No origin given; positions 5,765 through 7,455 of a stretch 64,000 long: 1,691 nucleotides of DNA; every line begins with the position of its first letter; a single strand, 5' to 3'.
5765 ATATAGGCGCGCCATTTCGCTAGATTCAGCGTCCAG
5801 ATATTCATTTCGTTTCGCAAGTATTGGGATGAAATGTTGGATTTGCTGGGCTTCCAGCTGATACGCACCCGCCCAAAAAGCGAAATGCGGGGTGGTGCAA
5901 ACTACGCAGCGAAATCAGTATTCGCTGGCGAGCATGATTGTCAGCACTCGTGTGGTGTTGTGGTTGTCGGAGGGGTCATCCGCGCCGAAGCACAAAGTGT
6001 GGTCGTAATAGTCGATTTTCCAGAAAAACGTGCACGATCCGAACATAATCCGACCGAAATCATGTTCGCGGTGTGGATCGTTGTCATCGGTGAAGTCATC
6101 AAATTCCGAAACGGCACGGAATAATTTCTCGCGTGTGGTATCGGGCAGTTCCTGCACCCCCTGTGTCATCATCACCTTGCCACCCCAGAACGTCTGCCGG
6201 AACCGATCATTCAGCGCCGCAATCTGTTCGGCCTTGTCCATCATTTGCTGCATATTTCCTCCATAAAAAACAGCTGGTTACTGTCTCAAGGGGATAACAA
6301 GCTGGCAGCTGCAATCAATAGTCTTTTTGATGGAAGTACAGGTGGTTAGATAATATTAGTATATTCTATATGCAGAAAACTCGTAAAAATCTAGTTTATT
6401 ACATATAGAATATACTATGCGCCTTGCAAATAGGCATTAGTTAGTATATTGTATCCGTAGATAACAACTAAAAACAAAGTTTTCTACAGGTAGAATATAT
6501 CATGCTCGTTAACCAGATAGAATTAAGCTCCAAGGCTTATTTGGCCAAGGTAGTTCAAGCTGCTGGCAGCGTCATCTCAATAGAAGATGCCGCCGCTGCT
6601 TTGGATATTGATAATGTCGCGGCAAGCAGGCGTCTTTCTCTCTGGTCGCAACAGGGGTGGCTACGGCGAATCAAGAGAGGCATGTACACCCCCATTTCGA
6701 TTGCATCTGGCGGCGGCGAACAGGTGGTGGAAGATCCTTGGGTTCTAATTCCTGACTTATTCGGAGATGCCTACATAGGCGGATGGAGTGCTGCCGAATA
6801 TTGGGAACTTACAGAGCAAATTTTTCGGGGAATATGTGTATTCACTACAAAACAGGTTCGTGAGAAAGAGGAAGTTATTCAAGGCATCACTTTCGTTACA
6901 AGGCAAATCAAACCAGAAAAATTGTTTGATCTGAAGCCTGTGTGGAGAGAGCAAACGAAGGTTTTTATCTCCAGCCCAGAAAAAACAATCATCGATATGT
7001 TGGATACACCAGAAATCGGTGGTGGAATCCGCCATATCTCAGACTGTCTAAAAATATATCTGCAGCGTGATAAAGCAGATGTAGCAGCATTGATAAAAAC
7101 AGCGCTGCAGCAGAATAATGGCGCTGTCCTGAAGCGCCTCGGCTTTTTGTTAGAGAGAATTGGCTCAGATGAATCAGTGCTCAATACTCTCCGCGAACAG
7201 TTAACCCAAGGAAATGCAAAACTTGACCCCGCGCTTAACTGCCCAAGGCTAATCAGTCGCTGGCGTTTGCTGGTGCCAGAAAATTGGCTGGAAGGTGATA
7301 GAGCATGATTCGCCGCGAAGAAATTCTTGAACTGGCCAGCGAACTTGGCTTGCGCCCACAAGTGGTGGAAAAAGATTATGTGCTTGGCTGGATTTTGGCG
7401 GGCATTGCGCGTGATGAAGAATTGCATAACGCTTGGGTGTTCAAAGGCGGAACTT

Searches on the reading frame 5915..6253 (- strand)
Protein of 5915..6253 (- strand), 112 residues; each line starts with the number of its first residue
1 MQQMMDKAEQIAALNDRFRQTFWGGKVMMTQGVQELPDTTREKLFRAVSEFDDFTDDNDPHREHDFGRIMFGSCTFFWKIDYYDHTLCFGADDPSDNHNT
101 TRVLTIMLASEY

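Call 6: search_protein_families(library=ncbifam, proteins=[window:5915-6253:-], max_evalue=0.01)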
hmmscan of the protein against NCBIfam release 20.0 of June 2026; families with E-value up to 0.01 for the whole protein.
window:5915-6253:- (112 aa): 0 families

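Call 55: search_protein_families(library=pfam, proteins=[window:5915-6253:-], max_evalue=0.001)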
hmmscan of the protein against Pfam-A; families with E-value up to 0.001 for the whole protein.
window:5915-6253:- (112 aa): 1 family
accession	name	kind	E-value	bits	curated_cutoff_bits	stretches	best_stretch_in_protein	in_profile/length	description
PF12599.13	DUF3768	-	1.4e-35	121.5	25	1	29-111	1-83/83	Protein of unknown function (DUF3768)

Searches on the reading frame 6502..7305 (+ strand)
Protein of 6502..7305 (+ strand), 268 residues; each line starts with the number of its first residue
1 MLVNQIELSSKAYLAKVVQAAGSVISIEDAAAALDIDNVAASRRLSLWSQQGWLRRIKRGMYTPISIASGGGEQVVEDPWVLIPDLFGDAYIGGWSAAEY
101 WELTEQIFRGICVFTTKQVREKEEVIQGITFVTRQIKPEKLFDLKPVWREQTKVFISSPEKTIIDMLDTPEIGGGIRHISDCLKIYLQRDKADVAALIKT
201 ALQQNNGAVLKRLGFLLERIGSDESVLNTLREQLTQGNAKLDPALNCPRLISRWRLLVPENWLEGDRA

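Call 3: search_protein_families(library=pfam, proteins=[window:6502-7305:+], max_evalue=0.01)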
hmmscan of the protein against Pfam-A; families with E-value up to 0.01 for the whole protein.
window:6502-7305:+ (268 aa): 2 families
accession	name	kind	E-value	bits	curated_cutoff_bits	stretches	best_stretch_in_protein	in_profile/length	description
PF13338.12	AbiEi_4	-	5.1e-05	23.7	25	1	22-63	11-47/49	Transcriptional regulator, AbiEi antitoxin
PF09407.15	AbiEi_1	-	0.00011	22.9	22.2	1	89-218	17-141/142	AbiEi antitoxin C-terminal domain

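Call 4: search_protein_families(library=padloc, proteins=[window:6502-7305:+], max_evalue=0.01)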
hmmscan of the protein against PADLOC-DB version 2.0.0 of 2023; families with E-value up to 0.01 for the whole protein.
window:6502-7305:+ (268 aa): 28 families (the best 25 are shown)
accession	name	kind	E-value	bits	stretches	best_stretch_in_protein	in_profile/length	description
PDLC02271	AbiEi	-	5e-109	361.5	1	10-263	9-262/263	AbiEi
PDLC02267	AbiEi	-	1e-50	170.5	1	12-257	8-239/252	AbiEi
PDLC02276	AbiEi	-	6.4e-26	89.4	1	24-235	17-221/270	AbiEi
PDLC02269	AbiEi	-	1e-23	81.9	1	23-262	11-240/251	AbiEi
PDLC02266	AbiEi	-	4.9e-21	73.3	1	11-258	4-250/258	AbiEi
PDLC02287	AbiEi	-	1.2e-20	72.1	1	24-262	12-240/253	AbiEi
PDLC02270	AbiEi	-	3.2e-19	67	1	24-264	12-259/265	AbiEi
PDLC02282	AbiEi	-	1.6e-17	61.8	1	13-240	6-229/260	AbiEi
PDLC02225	AbiEi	-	1.3e-10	39.4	1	41-203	31-180/198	AbiEi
PDLC02265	AbiEi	-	1.7e-09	35.7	1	42-209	29-189/198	AbiEi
PDLC02272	AbiEi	-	1.9e-09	35.7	1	42-218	30-196/200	AbiEi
PDLC02241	AbiEi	-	2.6e-09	35.1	1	24-167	14-145/199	AbiEi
PDLC02252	AbiEi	-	3.2e-09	34.8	1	22-236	15-225/259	AbiEi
PDLC02283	AbiEi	-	1.2e-08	33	1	42-205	32-188/201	AbiEi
PDLC02237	AbiEi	-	1.6e-08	32.5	1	150-233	175-256/285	AbiEi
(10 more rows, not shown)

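Call 6: search_protein_families(library=ncbifam, proteins=[window:6502-7305:+], max_evalue=0.01)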
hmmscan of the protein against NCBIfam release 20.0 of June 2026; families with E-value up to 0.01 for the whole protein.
window:6502-7305:+ (268 aa): 0 families
